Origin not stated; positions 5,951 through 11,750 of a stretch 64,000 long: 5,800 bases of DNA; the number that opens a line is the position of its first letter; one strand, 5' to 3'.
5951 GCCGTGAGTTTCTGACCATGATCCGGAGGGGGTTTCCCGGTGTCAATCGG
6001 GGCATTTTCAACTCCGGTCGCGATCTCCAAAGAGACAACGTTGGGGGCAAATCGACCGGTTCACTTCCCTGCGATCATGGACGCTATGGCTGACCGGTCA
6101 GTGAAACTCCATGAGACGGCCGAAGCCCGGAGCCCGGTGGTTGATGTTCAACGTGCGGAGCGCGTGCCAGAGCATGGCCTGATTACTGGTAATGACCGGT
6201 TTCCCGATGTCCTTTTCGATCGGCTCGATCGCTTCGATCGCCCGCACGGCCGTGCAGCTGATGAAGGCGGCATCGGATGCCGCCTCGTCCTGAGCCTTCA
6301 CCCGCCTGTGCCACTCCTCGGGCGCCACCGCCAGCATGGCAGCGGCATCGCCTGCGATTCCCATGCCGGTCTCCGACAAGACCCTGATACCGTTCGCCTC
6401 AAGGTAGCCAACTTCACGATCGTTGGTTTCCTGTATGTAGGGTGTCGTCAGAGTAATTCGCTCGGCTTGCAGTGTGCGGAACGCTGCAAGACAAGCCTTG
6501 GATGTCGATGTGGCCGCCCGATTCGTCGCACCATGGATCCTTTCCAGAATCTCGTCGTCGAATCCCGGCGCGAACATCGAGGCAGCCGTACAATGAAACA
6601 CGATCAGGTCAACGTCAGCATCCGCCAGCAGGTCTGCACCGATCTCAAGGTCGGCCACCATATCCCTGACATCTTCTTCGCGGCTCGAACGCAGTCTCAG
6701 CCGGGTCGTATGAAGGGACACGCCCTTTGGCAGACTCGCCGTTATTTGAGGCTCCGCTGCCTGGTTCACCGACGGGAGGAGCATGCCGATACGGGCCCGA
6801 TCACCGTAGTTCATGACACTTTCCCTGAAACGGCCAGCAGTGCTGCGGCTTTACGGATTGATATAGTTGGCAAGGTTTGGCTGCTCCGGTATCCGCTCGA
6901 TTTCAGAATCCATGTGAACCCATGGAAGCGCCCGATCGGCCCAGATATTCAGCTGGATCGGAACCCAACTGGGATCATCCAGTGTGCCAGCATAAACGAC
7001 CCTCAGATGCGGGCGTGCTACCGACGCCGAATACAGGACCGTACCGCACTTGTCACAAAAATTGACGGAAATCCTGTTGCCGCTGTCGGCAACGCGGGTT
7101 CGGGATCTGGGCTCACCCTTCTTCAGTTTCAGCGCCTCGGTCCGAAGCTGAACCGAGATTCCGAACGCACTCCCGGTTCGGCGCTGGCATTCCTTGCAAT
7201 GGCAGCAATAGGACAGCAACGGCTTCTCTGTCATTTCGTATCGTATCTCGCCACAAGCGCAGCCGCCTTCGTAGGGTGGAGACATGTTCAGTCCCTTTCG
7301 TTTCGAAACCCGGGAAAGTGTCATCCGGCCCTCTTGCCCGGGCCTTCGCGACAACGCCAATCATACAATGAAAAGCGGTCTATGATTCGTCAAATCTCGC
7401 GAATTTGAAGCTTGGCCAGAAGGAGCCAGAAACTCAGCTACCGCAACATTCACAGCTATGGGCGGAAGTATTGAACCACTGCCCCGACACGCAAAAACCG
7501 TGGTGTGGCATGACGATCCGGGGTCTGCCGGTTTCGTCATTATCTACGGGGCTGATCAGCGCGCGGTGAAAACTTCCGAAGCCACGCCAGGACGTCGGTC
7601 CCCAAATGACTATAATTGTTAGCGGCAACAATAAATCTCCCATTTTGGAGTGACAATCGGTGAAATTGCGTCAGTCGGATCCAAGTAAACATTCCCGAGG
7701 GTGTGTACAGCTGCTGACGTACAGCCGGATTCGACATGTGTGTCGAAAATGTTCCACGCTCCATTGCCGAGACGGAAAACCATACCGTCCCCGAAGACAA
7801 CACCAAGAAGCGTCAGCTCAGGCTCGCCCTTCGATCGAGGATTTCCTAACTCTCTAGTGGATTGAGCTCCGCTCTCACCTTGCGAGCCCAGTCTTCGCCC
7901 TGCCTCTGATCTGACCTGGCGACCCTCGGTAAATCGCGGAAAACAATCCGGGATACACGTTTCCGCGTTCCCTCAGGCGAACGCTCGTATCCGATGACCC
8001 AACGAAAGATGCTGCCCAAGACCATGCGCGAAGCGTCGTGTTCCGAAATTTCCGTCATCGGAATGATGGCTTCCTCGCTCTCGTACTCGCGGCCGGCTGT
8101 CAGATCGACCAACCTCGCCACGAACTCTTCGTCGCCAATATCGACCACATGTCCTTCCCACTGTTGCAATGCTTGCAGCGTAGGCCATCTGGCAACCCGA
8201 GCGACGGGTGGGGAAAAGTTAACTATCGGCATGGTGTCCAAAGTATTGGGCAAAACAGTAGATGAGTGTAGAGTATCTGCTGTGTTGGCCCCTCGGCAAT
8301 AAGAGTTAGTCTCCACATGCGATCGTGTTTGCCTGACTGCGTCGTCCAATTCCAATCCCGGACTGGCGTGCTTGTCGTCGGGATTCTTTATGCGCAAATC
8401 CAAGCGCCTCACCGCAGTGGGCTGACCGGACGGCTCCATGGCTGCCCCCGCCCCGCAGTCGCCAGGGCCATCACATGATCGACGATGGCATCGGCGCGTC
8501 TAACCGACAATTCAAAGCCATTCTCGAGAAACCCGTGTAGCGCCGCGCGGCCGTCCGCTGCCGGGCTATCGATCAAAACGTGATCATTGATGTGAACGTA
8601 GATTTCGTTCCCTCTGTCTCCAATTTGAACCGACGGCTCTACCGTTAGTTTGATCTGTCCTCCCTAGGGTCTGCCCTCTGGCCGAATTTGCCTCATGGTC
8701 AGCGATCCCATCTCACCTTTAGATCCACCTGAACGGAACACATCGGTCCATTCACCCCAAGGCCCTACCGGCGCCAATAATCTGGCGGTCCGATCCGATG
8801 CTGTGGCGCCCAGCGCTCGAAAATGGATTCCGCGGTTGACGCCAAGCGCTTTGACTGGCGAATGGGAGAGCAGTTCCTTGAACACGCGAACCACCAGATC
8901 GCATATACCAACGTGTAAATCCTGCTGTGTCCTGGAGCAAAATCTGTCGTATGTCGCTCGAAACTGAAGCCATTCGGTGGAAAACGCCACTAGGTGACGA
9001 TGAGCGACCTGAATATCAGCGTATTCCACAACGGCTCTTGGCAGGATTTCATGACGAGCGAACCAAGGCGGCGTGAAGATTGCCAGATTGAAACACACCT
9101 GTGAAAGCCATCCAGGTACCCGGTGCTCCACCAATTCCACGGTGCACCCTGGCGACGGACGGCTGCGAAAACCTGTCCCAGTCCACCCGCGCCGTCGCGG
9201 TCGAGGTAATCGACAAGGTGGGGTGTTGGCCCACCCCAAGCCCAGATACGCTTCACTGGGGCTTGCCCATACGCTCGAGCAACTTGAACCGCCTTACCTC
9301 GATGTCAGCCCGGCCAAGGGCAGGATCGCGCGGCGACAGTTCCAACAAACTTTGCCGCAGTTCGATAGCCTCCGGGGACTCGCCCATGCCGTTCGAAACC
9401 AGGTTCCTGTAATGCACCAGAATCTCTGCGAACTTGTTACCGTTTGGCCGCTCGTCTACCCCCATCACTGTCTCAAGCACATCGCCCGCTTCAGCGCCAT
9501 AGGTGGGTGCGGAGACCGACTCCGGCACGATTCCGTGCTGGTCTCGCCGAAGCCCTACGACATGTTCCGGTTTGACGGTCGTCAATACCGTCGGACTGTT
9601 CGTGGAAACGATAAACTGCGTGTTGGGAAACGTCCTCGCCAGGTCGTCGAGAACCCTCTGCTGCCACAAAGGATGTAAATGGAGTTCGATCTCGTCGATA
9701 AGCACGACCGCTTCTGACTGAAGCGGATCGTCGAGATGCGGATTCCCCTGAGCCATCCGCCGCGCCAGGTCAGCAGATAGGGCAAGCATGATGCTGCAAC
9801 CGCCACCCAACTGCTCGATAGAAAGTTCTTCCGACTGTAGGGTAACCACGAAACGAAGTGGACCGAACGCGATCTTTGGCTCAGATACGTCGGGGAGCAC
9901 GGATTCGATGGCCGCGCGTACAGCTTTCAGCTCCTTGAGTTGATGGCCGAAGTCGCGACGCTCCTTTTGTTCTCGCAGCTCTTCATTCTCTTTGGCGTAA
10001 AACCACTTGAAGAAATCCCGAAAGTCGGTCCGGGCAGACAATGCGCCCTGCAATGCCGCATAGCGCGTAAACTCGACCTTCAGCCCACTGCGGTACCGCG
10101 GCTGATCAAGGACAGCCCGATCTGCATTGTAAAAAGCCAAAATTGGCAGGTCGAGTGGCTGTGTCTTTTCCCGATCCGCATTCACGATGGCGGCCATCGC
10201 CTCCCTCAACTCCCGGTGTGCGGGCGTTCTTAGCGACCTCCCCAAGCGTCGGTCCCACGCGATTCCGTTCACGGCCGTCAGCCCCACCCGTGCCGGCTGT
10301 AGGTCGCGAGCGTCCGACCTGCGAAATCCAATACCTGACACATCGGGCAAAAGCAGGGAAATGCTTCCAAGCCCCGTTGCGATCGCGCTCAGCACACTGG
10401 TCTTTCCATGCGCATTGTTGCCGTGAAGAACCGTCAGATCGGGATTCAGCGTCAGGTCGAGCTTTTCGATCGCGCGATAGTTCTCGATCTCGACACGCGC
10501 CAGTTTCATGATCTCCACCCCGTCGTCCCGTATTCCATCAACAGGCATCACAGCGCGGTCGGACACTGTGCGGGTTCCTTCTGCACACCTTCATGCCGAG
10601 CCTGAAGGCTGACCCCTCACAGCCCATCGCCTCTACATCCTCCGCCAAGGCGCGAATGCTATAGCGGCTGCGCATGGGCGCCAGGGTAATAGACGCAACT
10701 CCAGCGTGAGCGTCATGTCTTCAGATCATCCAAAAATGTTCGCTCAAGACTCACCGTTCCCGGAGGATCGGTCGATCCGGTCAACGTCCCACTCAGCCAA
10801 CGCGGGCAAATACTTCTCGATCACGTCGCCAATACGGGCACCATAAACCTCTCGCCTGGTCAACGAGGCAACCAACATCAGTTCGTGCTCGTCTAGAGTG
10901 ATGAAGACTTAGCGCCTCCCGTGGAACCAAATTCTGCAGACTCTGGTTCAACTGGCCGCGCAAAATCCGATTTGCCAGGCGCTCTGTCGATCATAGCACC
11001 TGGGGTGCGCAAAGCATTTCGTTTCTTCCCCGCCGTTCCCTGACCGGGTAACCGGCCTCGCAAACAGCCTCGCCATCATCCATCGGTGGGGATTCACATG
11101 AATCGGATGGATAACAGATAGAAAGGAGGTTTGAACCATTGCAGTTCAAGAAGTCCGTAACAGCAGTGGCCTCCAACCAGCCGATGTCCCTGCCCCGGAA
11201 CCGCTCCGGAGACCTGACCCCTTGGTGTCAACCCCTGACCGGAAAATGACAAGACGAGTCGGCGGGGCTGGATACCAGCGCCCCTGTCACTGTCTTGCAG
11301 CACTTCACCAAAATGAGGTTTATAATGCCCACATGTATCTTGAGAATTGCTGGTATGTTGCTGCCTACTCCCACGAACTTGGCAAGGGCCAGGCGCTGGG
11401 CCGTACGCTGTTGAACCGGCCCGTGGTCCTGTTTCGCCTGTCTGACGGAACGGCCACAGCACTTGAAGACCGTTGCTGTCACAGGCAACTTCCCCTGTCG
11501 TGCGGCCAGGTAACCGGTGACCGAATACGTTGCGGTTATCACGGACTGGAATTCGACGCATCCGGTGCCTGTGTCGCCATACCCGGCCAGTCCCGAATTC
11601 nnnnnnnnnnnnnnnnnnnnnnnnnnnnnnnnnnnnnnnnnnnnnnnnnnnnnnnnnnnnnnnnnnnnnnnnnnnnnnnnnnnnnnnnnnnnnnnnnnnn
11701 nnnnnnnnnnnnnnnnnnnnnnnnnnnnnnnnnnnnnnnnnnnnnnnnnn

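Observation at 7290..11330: Lower-GC accessory segment carrying an AAA15/ABC ATPase + TOPRIM-like partner: candidate OLD / PARIS (AriAB) / Septu-class anti-phage module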

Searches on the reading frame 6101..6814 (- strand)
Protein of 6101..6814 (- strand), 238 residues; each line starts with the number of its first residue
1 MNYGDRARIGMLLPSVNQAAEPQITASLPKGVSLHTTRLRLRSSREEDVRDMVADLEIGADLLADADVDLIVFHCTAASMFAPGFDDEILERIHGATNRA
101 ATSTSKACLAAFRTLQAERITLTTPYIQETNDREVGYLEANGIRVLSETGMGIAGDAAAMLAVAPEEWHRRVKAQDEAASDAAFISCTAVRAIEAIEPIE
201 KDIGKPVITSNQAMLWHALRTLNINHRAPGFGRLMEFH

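Call 5: search_protein_families(library=pfam, proteins=[window:6101-6814:-], max_evalue=1)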
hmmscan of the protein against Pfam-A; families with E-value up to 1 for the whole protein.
window:6101-6814:- (238 aa): 2 families
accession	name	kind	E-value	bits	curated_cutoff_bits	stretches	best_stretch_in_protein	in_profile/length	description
PF17645.6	Amdase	-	5.7e-29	101.8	25.9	1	9-235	1-228/228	Arylmalonate decarboxylase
PF01177.27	Asp_Glu_race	-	0.0024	18.1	31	1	38-218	38-211/211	Asp/Glu/Hydantoin racemase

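Call 57: find_encoding_contigs(protein=window:6101-6814:-, flank=10000, max_places=6)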
Protein window:6101-6814:- (238 aa): 1 contig read that carries it; 1 place shown.
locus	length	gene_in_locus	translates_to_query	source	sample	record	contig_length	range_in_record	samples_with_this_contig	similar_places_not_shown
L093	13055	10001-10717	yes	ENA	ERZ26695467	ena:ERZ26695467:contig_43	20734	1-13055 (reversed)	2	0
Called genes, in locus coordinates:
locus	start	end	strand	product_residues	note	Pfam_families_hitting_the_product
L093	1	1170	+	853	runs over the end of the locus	PF02687:FtsX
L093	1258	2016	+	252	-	PF01027:Bax1-I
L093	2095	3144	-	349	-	PF00355:Rieske, PF19112:VanA_C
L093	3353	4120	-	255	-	-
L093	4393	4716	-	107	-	PF19112:VanA_C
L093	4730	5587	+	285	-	-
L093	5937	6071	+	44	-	-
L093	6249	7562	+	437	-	PF02463:SMC_N (faint), PF11398:DUF2813 (weak), PF13175:AAA_15, PF13476:AAA_23, PF13304:AAA_21, PF13175:AAA_15 (weak)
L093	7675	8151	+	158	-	-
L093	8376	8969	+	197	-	-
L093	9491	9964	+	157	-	PF04828:GFA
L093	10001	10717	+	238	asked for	PF17645:Amdase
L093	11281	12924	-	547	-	PF02776:TPP_enzyme_N, PF00205:TPP_enzyme_M, PF02775:TPP_enzyme_C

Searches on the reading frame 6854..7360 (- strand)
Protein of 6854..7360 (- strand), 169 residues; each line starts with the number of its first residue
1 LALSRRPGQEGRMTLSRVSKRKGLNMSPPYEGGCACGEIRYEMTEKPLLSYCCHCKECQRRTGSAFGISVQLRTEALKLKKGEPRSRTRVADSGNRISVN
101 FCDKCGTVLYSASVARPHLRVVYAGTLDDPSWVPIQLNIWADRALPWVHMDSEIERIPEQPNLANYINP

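Call 5: search_protein_families(library=pfam, proteins=[window:6854-7360:-], max_evalue=1)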
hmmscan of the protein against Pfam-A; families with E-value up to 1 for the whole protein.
window:6854-7360:- (169 aa): 2 families
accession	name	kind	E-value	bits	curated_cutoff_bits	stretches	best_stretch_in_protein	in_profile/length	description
PF04828.22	GFA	-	8e-32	110.2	24.3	1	30-141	2-113/115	Glutathione-dependent formaldehyde-activating enzyme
PF04981.18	NMD3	-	0.0013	18.7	24.9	1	54-83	133-161/243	NMD3 family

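Call 56: find_related_loci(query=window:6854-7324:-, collection=metagenome_contigs, flank=8000)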
Query window:6854-7324:- (157 aa) in metagenome_contigs; peptide patterns used: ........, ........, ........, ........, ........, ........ (x = any residue, [..] = any of these).
260 stretches matched a pattern; 5 encode a relative of the query (tblastn E <= 1e-3); 5 distinct loci.
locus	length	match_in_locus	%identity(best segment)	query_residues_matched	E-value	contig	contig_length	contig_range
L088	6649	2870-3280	44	14-150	6e-40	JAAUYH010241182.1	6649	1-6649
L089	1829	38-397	43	18-136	1e-31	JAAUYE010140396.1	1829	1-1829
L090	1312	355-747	36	20-150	1e-29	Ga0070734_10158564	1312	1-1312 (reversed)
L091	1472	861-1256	36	17-148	4e-28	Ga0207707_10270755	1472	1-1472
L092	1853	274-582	41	19-120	2e-23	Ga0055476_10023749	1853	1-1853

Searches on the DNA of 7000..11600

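Call 64: search_rna_families(source=window, start=7000, end=11600, threshold=evalue, max_evalue=1)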
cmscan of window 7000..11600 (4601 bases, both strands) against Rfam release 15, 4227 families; matches with E-value up to 1: 0.
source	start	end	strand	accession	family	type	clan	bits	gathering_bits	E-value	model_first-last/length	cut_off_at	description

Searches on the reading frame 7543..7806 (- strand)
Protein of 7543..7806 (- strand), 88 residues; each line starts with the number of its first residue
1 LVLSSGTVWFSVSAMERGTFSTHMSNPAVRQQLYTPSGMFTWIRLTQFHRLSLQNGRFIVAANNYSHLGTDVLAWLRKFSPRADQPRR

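Call 37: search_protein_families(library=pfam, proteins=[window:7543-7806:-], max_evalue=0.1)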
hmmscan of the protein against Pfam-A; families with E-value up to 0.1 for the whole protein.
window:7543-7806:- (88 aa): 0 families
